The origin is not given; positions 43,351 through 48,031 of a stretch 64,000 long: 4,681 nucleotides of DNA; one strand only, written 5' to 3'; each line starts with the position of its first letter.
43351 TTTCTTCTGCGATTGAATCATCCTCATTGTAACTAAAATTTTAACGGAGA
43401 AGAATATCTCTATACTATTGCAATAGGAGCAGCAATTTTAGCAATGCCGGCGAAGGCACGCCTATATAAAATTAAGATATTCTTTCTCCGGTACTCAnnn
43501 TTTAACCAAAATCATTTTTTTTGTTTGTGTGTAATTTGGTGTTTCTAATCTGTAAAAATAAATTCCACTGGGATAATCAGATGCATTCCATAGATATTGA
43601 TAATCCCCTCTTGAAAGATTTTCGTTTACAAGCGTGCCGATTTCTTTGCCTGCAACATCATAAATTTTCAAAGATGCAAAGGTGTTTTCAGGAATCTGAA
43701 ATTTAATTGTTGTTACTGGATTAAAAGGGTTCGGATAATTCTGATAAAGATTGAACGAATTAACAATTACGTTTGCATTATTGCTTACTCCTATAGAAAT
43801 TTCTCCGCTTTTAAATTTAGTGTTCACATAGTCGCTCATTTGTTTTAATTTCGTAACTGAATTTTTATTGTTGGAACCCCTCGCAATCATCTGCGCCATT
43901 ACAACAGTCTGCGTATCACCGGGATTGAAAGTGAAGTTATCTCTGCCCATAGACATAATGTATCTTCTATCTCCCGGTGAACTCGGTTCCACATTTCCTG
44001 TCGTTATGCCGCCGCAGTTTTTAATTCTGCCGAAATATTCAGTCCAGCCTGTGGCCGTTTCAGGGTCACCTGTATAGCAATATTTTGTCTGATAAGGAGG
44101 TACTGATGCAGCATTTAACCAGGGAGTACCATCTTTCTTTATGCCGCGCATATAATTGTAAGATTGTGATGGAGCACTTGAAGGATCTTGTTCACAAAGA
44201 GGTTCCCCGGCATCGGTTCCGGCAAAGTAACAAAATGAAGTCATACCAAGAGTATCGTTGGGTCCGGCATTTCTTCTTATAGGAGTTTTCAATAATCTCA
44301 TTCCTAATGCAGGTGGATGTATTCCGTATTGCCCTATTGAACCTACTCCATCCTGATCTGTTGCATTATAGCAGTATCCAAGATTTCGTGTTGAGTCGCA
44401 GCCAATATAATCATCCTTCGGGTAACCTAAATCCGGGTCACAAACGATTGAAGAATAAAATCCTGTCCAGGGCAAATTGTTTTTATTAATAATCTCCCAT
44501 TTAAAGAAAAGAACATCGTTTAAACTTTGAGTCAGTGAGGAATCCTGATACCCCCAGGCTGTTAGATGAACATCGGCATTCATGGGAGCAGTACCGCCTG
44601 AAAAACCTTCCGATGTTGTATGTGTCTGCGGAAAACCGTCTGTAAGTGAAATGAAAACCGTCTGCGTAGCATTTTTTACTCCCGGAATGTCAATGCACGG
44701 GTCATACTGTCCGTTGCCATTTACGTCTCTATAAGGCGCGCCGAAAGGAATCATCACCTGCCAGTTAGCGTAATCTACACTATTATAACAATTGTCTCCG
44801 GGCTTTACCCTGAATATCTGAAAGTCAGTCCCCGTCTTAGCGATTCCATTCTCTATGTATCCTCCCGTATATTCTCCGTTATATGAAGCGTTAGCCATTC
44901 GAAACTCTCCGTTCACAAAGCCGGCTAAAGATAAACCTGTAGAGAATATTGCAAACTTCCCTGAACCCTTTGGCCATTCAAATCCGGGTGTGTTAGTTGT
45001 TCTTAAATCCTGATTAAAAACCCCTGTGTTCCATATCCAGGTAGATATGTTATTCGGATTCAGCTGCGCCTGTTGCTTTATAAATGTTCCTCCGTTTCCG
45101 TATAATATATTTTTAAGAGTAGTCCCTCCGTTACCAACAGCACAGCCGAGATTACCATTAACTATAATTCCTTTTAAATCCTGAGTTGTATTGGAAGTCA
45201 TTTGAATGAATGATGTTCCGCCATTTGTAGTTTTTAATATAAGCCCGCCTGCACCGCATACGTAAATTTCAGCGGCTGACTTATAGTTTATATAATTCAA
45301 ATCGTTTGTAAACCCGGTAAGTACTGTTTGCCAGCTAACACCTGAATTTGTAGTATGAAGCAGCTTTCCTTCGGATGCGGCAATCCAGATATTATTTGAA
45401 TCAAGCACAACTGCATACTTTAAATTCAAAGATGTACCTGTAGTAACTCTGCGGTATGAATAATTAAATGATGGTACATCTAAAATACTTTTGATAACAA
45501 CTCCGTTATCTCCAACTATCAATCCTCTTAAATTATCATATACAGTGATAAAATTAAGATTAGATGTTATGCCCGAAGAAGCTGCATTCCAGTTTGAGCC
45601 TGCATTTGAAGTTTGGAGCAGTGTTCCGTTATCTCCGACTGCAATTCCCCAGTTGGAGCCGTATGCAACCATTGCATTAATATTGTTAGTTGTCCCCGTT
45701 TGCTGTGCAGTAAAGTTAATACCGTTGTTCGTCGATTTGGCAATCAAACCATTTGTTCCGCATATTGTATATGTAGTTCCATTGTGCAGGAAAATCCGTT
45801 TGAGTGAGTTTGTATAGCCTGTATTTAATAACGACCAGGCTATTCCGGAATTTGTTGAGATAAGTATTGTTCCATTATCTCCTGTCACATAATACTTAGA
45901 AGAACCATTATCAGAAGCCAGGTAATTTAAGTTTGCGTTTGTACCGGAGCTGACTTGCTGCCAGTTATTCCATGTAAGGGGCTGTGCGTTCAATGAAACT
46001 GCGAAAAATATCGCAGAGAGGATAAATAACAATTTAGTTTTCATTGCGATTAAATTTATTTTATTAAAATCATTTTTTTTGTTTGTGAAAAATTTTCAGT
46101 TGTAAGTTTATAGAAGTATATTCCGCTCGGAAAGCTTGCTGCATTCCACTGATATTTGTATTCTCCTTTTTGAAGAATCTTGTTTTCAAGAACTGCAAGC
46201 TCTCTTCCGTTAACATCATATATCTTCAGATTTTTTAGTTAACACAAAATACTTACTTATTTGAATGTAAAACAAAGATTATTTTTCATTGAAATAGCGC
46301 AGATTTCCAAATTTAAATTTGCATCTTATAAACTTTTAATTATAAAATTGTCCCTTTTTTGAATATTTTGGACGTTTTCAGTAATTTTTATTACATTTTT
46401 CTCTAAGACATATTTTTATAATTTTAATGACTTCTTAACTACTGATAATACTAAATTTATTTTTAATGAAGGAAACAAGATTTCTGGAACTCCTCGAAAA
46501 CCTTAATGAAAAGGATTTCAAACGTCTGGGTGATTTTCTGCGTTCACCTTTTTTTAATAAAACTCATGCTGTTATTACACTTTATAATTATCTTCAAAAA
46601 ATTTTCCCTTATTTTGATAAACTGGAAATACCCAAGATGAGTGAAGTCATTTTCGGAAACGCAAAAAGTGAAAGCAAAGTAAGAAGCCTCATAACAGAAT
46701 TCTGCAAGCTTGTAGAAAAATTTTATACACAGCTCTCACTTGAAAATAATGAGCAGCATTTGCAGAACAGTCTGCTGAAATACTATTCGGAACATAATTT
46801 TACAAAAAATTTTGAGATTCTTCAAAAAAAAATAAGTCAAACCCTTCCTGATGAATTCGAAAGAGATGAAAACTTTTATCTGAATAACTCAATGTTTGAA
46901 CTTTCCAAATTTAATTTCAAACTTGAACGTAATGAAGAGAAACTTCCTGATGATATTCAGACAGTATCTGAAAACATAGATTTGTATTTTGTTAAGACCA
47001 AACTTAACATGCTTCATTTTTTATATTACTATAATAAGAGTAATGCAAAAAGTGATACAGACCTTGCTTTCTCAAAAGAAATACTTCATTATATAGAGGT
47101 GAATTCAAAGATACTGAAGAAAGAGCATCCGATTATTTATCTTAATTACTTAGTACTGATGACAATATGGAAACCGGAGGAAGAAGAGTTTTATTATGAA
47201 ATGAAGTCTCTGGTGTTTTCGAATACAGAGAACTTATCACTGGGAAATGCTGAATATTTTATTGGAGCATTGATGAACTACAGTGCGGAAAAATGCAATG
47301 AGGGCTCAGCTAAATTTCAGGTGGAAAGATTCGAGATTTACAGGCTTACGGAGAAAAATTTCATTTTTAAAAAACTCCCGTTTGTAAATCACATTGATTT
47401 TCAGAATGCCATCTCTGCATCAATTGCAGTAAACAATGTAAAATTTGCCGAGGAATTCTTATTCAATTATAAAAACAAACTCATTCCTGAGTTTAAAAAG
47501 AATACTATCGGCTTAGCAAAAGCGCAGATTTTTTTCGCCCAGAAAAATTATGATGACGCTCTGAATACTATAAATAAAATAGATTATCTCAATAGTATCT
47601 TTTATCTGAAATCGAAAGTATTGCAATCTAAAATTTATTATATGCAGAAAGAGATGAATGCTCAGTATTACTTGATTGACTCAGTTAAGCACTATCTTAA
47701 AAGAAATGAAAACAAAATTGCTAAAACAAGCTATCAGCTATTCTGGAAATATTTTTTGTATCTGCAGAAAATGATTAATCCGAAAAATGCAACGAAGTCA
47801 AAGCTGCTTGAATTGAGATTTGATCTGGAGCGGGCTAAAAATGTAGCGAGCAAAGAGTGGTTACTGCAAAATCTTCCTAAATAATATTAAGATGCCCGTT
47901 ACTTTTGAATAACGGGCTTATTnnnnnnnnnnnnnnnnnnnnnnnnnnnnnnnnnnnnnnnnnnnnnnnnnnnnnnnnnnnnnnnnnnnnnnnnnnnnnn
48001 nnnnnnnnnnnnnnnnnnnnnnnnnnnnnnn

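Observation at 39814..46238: Tandem array of 3.5 paralogous T9SS-cargo genes sharing an uncharacterised ~430-aa secreted core domain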

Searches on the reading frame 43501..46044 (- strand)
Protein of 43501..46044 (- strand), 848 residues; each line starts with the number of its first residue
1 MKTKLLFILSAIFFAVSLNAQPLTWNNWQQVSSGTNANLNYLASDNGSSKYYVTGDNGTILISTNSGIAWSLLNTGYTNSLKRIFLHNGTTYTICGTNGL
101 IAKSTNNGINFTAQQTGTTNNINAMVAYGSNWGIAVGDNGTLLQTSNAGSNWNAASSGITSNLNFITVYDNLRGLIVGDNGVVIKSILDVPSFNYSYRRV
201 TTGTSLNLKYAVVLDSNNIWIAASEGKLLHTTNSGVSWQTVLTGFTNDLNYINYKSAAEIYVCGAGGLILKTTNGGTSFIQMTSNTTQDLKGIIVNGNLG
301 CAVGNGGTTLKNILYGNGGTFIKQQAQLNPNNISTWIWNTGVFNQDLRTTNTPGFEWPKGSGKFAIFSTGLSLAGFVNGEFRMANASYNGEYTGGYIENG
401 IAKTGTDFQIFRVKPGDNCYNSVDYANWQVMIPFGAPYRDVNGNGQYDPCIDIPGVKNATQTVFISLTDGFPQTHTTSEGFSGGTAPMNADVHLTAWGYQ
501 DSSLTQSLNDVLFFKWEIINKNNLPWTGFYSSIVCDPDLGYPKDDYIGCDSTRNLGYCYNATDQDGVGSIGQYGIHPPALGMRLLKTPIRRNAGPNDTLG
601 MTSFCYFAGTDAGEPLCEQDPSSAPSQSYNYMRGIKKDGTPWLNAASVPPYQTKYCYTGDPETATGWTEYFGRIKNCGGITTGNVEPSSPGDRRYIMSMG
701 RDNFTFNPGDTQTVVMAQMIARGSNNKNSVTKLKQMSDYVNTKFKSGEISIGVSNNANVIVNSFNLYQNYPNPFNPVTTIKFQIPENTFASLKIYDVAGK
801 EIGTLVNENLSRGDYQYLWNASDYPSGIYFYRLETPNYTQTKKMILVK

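Call 4: search_protein_families(library=pfam, proteins=[window:43501-46044:-], max_evalue=1)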
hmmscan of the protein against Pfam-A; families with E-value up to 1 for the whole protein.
window:43501-46044:- (848 aa): 5 families
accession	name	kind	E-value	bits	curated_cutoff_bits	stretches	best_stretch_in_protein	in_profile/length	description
PF14870.12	PSII_BNR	-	1.5e-11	44.6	27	1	25-311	6-301/303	Photosynthesis system II assembly factor YCF48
PF18962.6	Por_Secre_tail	-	6.1e-11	42.9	27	1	770-845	2-74/75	Secretion system C-terminal sorting domain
PF13860.13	FlgD_ig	-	0.008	16.6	27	1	789-824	24-59/79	FlgD Ig-like domain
PF07650.23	KH_2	-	0.084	13.1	22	0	162-187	25-50/78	KH domain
PF10647.15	Gmad1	-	0.12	12.6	20.5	0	202-246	200-244/251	Lipoprotein LpqB beta-propeller domain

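Call 5: search_protein_families(library=ncbifam, proteins=[window:43501-46044:-], max_evalue=1)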
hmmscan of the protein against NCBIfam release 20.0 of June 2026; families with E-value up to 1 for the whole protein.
window:43501-46044:- (848 aa): 4 families
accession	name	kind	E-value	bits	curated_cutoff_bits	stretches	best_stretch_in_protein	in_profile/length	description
TIGR04183.1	Por_Secre_tail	domain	1.1e-11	44.5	23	1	770-846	2-71/72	T9SS type A sorting domain-containing protein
NF010237.0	PRK13684.1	equivalog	5.2e-11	42.2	326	4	127-185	266-327/334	photosynthesis system II assembly factor Ycf48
NF052323.1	T9SSA_dep_M6i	equivalog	1.6e-09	36.3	600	1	753-844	945-1034/1043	T9SS-dependent M6-like inactivated metalloprotease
NF038113.1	T9SSA_dep_M36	equivalog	2.4e-08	32.6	885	1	760-846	787-868/869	T9SS-dependent M36 family metallopeptidase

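Call 74: predict_structure(alignment_id=A5)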
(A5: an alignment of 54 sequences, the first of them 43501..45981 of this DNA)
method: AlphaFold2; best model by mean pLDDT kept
length: 827 residues; sequences in the alignment: 54
mean_pLDDT: 89.9   pTM: 0.59
mean pLDDT of the five models: 89.9, 89.8, 89.6, 89.6, 88.7
residues with pLDDT >= 90: 568; 70-90: 207; 50-70: 30; < 50: 22
segments of 3 or more residues with pLDDT < 50: 1-3, 294-299, 482-484, 732-740
pLDDT, mean of each block of 10 residues (from residue 1): 64 95 85 97 88 95 91 97 93 96 93 97 94 94 93 96 93 93 97 94 98 94 97 92 97 91 94 87 96 49 90 96 86 94 96 96 93 86 83 93 89 89 81 91 96 83 92 93 68 96 94 96 96 98 92 97 92 75 92 90 92 96 94 97 95 90 90 95 91 97 98 96 80 39 74 71 87 93 87 84 88 93 83
secondary structure, 60 per line:
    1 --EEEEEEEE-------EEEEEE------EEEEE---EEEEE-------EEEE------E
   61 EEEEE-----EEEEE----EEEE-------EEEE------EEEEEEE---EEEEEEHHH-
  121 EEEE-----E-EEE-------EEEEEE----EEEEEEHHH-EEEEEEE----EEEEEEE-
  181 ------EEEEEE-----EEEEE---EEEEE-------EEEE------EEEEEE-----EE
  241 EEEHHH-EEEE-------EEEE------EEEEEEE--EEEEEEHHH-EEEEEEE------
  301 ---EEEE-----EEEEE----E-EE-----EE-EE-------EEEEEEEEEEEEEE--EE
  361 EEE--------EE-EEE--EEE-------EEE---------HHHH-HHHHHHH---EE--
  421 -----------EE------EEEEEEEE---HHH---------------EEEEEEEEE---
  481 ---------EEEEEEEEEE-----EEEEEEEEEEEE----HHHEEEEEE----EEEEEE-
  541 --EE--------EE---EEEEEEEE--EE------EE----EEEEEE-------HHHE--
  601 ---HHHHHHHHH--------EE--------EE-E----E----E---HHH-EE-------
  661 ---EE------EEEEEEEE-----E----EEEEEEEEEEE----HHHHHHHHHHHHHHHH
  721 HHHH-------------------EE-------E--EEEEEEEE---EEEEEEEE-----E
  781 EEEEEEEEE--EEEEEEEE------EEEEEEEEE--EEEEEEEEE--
elements in order (helices of 4 or more, strands of 3 or more residues): E3-10 E18-23 E30-34 E38-42 E50-53 E60-65 E71-75 E80-83 E91-94 E101-107 E111-116 E121-124 E132-134 E142-147 E152-157 E162-168 E173-179 E187-192 E198-202 E206-210 E218-221 E228-233 E239-243 E248-251 E259-262 E269-275 E278-283 E288-294 E304-307 E313-317 E343-356 E359-363 E375-377 E380-382 E390-392 H402-405 H407-413 E440-447 E469-477 E490-499 E505-516 E524-529 E534-539 E558-565 E582-587 H604-612 E672-679 E690-700 H705-724 E756-763 E767-774 E780-789 E792-799 E806-814 E817-825

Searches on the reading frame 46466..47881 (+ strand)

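Call 14: search_protein_families(library=pfam, proteins=[window:46466-47881:+], max_evalue=0.001)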
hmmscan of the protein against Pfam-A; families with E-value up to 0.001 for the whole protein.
window:46466-47881:+ (472 aa): 1 family
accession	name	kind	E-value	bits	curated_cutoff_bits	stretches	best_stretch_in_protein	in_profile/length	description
PF25058.1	ARM_TT21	-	0.00038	20.9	27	1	314-401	62-148/155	Tetratricopeptide repeat protein 21 ARM repeat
